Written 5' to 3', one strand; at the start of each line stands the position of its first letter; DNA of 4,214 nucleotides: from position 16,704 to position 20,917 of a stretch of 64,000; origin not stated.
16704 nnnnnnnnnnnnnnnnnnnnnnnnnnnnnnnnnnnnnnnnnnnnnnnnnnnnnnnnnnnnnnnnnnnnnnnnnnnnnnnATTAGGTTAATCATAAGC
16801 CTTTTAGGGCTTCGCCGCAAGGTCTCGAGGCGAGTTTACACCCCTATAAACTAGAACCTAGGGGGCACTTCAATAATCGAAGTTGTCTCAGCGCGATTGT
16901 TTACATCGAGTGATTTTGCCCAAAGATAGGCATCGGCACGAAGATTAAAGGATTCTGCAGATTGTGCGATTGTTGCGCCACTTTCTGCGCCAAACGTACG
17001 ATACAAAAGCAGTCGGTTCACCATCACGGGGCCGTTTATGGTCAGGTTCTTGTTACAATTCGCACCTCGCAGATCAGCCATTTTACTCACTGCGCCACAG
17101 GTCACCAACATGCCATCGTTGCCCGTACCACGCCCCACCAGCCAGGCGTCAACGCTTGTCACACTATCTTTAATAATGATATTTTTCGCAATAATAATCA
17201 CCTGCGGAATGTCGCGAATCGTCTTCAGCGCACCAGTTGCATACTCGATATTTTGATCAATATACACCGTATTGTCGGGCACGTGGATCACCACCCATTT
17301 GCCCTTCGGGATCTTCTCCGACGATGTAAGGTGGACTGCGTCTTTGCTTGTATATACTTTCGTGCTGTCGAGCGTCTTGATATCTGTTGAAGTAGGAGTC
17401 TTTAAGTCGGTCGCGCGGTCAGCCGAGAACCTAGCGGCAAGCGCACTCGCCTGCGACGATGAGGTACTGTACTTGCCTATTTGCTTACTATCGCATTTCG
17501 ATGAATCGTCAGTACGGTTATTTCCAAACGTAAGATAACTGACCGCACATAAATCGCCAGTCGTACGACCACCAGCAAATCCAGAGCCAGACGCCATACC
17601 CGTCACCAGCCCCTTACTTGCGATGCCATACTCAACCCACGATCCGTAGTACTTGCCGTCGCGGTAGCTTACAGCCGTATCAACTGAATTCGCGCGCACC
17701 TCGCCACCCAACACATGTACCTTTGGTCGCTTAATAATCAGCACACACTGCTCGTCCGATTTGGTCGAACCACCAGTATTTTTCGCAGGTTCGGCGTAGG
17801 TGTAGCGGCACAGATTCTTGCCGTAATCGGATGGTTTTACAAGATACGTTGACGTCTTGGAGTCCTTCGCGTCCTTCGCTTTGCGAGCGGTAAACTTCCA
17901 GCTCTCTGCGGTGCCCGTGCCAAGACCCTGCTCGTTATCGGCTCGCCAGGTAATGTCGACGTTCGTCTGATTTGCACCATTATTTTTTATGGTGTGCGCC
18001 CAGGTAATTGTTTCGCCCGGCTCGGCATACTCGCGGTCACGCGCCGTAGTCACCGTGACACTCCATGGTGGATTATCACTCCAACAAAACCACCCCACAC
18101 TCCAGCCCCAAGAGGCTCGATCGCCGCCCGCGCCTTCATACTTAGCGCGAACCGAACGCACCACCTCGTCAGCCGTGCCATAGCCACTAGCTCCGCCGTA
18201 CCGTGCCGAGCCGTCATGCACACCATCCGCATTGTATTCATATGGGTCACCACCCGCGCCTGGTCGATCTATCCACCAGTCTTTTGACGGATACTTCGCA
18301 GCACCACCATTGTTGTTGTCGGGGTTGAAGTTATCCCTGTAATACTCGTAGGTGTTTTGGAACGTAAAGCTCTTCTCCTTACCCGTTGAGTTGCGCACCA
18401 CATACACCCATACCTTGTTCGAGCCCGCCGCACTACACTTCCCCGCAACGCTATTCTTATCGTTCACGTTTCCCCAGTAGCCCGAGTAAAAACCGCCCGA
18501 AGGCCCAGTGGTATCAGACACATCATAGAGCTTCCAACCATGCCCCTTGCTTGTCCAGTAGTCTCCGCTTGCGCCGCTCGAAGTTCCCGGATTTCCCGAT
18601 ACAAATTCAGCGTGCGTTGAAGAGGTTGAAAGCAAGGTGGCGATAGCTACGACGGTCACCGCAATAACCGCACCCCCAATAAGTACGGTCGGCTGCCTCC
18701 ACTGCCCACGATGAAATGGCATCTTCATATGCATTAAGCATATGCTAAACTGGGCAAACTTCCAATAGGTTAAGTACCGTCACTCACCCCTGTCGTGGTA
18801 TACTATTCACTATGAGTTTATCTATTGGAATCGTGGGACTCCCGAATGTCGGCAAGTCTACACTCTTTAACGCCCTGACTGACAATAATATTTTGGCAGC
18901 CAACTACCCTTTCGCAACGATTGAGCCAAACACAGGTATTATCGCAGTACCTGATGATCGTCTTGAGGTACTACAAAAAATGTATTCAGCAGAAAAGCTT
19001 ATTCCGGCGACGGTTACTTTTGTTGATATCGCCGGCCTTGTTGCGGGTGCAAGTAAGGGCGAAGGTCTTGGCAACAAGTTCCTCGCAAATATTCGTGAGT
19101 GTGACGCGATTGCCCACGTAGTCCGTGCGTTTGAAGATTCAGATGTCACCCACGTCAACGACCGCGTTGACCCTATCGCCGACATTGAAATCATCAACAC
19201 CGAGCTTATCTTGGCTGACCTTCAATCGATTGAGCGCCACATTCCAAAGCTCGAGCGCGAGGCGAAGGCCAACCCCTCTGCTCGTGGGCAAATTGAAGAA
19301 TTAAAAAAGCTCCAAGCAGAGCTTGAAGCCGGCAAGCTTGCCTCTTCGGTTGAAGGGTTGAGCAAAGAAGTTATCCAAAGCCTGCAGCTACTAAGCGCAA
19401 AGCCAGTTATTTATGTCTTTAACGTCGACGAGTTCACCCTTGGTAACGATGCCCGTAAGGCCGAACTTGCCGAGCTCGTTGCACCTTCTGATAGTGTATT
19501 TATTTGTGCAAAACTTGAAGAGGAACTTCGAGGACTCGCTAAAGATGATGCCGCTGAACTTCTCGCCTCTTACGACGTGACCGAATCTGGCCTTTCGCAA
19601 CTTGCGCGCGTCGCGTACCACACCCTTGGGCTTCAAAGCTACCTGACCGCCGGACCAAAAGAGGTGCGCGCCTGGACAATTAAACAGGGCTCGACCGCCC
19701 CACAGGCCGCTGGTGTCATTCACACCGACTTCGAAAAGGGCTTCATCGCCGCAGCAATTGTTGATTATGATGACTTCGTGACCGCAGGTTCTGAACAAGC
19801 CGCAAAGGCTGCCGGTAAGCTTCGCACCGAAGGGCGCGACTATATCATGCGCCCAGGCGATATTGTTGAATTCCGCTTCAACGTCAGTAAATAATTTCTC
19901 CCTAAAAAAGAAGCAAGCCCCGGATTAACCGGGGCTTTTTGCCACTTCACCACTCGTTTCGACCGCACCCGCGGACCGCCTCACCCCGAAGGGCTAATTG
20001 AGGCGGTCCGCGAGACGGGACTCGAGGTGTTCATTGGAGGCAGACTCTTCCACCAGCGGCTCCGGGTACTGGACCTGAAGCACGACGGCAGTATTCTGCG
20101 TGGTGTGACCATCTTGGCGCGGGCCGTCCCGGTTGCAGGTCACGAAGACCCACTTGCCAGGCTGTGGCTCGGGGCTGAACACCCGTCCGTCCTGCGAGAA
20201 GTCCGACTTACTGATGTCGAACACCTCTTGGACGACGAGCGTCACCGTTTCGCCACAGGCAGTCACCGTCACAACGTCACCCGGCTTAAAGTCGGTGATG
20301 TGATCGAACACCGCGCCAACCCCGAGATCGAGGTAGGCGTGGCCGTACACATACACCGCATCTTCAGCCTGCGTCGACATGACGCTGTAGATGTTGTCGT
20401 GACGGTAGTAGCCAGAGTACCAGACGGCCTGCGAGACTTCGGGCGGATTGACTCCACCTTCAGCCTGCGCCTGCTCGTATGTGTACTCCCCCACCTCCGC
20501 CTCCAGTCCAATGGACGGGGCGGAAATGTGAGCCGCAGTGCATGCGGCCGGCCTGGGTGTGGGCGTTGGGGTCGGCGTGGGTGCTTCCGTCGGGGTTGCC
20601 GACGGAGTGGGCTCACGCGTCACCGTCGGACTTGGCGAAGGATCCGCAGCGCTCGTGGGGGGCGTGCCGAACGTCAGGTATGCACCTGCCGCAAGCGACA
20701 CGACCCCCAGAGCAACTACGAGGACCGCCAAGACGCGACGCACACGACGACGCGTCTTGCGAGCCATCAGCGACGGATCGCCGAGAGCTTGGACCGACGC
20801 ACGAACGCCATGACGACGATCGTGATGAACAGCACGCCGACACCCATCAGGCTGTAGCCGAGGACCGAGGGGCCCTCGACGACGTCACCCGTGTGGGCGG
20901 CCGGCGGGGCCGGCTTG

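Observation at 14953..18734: Two tandem ~600-aa secreted paralogs heading the T4P cluster, both ending in the identical C-terminal PPRF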

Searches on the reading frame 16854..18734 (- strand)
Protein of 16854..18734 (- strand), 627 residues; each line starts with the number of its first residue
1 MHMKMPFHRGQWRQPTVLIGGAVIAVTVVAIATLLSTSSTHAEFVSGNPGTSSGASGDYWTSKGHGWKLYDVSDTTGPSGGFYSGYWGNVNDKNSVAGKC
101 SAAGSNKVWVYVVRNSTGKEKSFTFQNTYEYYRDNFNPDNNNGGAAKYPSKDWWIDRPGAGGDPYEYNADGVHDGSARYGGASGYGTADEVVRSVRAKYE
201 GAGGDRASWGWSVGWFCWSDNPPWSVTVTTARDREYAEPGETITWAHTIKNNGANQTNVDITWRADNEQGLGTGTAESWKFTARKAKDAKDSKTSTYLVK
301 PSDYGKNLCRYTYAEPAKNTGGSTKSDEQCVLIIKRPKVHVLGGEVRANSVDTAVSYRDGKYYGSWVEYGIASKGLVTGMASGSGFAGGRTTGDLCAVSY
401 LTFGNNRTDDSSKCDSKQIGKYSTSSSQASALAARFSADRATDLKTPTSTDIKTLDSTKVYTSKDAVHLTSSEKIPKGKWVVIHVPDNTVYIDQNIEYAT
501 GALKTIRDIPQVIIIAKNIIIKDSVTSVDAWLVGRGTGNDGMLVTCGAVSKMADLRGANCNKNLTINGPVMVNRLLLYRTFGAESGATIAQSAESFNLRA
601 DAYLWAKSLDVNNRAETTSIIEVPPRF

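Call 4: search_protein_families(library=pfam, proteins=[window:16854-18734:-], max_evalue=1)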
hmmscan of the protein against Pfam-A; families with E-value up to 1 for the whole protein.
window:16854-18734:- (627 aa): 1 family
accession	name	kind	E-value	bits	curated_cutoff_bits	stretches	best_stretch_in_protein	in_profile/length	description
PF23714.1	Rv3627c_N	-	0.032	14.6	27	1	11-36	5-33/58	Carboxypeptidase Rv3627c-like, N-terminal domain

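Call 5: search_protein_families(library=ncbifam, proteins=[window:16854-18734:-], max_evalue=1)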
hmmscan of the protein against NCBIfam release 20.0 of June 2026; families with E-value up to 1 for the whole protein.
window:16854-18734:- (627 aa): 1 family
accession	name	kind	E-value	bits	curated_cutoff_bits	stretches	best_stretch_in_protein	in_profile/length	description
TIGR01451.2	B_ant_repeat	repeat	0.026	14.5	24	1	233-262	4-34/53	DUF11 type repeat protein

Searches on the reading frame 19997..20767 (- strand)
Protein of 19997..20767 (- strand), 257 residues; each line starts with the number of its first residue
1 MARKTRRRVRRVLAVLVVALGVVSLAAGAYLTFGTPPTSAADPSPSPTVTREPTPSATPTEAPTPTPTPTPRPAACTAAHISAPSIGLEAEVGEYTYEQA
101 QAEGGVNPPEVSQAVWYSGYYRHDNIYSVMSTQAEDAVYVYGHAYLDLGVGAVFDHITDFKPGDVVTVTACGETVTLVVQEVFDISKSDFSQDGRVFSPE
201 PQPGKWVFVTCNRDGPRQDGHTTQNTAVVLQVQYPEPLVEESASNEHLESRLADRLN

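Call 52: search_protein_families(library=pfam, proteins=[window:19997-20767:-], max_evalue=0.1)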
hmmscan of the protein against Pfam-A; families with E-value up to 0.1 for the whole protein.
window:19997-20767:- (257 aa): 2 families
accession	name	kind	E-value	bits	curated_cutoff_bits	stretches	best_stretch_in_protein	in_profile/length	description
PF04203.18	Sortase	-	2.3e-09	37.5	26.6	1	82-225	2-117/125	Sortase domain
PF09534.15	Trp_oprn_chp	-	0.0058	16.9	29.6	1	5-58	62-114/180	Tryptophan-associated transmembrane protein (Trp_oprn_chp)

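Call 84: search_protein_families(library=ncbifam, proteins=[window:19997-20767:-], max_evalue=0.01)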
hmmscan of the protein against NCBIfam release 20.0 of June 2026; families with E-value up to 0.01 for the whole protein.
window:19997-20767:- (257 aa): 2 families
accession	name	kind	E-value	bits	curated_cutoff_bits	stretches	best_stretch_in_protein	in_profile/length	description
NF033748.1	class_F_sortase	subfamily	3.6e-08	33.2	166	1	76-228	9-150/155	class F sortase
NF033747.1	class_E_sortase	subfamily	0.0093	15.8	160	0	11-202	2-173/211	class E sortase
